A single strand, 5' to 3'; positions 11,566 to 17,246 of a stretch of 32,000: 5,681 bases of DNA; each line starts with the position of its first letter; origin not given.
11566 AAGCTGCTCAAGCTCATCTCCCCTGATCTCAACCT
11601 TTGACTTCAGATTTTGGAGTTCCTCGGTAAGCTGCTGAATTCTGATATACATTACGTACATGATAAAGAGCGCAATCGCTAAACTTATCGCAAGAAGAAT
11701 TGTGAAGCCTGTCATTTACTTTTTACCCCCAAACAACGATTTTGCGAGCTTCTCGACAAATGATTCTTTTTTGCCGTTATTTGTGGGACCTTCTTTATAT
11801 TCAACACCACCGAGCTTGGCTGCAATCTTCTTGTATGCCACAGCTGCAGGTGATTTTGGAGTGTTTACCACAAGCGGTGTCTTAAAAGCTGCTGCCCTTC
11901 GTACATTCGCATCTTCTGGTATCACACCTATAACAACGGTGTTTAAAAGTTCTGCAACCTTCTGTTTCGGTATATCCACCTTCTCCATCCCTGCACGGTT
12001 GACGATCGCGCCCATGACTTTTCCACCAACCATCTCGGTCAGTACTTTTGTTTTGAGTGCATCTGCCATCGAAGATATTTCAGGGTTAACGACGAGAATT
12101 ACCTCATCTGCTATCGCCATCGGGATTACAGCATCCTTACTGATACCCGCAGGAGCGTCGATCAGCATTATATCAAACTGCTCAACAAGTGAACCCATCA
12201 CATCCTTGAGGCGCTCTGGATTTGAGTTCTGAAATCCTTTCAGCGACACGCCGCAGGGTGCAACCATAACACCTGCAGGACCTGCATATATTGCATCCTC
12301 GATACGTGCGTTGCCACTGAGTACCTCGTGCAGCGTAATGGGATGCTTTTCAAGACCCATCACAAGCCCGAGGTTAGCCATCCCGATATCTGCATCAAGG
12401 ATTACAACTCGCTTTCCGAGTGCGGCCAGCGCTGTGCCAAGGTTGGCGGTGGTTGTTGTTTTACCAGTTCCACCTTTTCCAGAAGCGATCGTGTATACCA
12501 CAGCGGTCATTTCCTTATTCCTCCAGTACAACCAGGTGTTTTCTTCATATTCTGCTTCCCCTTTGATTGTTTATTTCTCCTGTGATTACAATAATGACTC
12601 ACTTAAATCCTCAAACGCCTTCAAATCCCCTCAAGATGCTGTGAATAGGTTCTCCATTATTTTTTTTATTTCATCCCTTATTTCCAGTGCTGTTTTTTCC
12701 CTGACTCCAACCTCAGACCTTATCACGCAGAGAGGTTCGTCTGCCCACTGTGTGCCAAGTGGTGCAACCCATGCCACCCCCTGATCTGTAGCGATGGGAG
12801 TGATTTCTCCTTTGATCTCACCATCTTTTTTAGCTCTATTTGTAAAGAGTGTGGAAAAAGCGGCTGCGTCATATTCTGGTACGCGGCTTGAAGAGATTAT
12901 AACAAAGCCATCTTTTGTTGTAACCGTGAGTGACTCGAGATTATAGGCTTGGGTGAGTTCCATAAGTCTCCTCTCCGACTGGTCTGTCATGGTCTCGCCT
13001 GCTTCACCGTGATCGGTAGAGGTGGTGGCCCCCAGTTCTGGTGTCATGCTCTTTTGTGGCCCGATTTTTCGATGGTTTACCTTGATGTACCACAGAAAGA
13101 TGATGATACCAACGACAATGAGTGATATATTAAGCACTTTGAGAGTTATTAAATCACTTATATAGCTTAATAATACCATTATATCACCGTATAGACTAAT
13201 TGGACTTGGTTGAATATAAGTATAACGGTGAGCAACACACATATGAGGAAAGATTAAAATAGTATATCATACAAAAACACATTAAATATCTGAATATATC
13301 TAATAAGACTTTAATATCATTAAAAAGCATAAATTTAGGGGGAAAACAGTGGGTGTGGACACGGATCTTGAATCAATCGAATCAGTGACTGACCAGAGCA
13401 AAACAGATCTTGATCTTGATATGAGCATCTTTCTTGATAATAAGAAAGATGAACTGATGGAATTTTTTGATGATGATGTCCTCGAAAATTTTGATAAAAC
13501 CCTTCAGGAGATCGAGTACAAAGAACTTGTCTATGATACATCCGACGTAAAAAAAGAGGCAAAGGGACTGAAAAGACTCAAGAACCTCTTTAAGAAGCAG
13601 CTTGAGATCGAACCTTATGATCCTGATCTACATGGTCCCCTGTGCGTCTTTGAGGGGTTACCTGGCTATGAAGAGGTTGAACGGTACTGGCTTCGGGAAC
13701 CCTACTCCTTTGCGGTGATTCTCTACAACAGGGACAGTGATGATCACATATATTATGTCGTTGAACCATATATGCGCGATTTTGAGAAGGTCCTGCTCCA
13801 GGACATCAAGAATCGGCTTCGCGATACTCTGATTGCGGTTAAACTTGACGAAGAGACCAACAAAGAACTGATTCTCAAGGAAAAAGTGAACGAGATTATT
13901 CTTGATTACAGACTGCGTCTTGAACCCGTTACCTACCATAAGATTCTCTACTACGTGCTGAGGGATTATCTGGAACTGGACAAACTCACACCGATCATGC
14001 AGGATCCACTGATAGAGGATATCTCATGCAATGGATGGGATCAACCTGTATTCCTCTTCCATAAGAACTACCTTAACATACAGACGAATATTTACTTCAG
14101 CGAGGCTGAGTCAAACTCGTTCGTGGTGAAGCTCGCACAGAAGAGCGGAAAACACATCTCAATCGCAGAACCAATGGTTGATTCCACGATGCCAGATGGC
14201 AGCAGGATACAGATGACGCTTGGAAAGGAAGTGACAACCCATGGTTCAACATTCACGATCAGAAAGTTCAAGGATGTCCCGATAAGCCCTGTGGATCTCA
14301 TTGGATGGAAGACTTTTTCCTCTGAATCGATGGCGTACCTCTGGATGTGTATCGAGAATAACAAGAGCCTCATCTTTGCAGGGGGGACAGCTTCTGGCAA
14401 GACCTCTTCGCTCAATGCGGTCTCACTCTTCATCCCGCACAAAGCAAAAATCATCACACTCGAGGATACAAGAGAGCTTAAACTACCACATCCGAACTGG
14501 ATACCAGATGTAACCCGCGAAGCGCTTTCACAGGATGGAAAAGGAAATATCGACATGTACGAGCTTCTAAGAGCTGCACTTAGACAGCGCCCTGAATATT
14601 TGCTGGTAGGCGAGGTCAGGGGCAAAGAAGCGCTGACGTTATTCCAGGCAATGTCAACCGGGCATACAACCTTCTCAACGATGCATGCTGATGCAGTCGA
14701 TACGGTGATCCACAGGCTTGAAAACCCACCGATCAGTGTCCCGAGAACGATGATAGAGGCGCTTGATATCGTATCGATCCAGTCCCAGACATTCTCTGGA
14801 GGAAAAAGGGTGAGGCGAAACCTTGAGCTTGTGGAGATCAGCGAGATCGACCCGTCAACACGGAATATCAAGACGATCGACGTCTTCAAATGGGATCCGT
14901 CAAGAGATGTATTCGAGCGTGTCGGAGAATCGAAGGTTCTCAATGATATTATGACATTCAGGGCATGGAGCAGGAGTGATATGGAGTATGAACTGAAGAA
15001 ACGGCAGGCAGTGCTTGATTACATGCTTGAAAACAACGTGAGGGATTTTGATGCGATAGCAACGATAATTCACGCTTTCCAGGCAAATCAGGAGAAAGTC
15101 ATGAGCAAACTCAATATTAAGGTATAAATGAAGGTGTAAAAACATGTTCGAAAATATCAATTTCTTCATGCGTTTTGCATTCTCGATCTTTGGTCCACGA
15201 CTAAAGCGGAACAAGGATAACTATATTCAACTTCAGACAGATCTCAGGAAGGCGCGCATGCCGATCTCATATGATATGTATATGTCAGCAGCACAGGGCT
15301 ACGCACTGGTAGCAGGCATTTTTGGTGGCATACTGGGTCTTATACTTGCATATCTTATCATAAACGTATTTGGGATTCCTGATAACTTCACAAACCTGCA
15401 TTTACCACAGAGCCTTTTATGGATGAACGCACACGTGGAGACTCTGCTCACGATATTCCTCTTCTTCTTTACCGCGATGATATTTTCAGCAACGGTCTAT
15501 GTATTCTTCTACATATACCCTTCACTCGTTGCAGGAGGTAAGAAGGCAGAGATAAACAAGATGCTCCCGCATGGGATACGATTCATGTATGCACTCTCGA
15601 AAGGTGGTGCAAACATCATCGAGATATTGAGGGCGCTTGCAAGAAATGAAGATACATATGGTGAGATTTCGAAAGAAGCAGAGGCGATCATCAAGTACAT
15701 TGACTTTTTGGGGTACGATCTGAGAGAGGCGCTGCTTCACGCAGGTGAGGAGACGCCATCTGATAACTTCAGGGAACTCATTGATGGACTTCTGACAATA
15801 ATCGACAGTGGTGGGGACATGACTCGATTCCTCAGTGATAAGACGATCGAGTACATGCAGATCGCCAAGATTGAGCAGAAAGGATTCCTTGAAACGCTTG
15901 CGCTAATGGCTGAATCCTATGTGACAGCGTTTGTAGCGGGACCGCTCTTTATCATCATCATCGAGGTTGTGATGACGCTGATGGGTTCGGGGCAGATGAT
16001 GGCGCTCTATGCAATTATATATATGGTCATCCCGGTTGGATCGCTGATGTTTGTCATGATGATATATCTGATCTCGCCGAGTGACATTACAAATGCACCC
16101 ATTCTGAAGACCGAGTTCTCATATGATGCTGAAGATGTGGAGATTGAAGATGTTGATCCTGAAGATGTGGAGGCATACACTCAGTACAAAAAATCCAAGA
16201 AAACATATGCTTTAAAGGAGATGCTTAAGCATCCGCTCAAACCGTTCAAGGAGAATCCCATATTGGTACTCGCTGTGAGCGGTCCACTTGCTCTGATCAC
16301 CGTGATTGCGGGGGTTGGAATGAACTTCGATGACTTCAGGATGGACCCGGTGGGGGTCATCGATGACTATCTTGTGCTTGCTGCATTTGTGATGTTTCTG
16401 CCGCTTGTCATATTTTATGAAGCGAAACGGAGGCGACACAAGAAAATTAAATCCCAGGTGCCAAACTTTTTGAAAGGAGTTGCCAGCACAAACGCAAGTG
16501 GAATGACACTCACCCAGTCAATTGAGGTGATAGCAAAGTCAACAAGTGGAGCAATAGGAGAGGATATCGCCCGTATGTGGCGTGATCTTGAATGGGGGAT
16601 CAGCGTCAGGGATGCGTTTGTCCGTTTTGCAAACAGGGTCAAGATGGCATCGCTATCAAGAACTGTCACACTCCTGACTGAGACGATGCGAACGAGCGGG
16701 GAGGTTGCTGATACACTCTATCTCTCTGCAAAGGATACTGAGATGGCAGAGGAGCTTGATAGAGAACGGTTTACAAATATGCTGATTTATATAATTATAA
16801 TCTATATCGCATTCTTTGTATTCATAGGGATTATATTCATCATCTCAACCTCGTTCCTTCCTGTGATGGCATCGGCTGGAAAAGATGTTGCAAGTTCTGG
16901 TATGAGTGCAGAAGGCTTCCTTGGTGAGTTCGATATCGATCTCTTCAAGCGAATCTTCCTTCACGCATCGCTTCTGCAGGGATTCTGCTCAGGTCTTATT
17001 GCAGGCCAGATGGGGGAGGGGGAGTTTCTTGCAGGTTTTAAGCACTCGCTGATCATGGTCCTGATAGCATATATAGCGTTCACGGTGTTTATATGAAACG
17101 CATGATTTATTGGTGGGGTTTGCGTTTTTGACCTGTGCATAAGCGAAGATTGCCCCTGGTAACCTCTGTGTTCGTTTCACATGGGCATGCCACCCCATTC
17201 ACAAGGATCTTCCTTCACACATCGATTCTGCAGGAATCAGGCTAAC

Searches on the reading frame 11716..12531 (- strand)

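Call 12: search_protein_families(library=pfam, proteins=[window:11716-12531:-], max_evalue=0.00001)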
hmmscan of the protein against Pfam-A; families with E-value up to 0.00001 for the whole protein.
window:11716-12531:- (271 aa): 6 families
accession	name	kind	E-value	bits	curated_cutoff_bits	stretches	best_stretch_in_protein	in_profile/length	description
PF01656.29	CbiA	-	2.4e-22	79.7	25.4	1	14-219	2-124/125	CobQ/CobB/MinD/ParA nucleotide binding domain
PF10609.15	ParA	-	2.7e-19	70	27.1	1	12-240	5-245/246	NUBPL iron-transfer P-loop NTPase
PF13614.12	AAA_31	-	2.3e-18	67.2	27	1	14-155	5-154/177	AAA domain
PF00142.24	Fer4_NifH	-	6.5e-13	49.2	25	1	17-241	6-245/271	4Fe-4S iron sulfur cluster binding proteins, NifH/frxC family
PF06564.18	CBP_BcsQ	-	2.2e-10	40.9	21.3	0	19-47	10-38/234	Cellulose biosynthesis protein BcsQ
PF09140.17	MipZ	-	3.3e-07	30.3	20.7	1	15-149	5-130/262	ATPase MipZ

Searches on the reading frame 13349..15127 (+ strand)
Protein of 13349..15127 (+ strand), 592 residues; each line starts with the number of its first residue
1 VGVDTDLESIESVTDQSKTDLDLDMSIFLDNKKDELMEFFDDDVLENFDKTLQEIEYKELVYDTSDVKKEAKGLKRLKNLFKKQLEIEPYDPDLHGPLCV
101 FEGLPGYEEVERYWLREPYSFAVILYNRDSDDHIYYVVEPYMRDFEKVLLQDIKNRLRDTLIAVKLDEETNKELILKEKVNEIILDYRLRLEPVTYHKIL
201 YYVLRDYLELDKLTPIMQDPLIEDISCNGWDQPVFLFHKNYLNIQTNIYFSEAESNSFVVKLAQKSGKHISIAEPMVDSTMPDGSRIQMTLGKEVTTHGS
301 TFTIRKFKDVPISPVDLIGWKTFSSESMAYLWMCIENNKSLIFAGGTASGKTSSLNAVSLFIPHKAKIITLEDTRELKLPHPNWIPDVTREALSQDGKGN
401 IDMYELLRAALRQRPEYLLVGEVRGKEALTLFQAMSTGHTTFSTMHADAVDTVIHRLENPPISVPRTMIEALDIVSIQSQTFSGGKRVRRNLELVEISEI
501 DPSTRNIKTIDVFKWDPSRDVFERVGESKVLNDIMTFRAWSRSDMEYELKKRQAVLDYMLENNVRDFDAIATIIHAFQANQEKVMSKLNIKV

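Call 12: search_protein_families(library=pfam, proteins=[window:13349-15127:+], max_evalue=0.00001)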
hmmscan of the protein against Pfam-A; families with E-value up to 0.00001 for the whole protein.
window:13349-15127:+ (592 aa): 3 families
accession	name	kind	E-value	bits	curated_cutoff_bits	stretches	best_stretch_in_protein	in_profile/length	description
PF00437.27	T2SSE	-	6.5e-34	117.6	24.9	1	272-469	68-265/370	Type II/IV secretion system protein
PF23990.1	PilB3_N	-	2.9e-10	40.6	27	1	74-140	34-100/101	PilB3-like, N-terminal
PF23989.1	PilB3_C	-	7e-08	33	27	1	526-588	8-70/83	PilB3-like, C-terminal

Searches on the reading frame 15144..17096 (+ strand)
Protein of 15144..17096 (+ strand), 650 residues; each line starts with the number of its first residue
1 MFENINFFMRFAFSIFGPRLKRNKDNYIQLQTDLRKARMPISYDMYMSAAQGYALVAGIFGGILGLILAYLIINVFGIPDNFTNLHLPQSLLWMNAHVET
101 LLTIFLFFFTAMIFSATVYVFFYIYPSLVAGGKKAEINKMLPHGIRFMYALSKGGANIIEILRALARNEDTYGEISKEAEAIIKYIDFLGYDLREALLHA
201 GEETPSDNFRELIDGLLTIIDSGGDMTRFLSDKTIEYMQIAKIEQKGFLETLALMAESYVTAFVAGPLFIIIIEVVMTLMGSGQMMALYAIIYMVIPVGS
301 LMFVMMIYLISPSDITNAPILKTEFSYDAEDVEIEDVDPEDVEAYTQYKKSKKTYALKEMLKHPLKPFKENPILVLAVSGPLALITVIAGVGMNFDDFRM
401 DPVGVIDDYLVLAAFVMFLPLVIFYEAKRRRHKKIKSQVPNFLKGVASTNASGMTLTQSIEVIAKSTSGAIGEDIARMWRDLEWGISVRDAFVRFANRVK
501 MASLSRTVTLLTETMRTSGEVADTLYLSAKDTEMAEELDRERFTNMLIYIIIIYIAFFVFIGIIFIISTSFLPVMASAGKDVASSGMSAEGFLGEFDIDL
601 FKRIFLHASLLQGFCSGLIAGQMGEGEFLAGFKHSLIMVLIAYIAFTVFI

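Call 12: search_protein_families(library=pfam, proteins=[window:15144-17096:+], max_evalue=0.00001)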
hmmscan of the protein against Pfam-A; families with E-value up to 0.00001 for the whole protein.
window:15144-17096:+ (650 aa): 1 family
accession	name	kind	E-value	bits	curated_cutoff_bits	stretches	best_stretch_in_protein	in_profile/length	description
PF00482.28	T2SSF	-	1.1e-32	113.1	25.2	2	442-567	1-123/125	Type II secretion system (T2SS), protein F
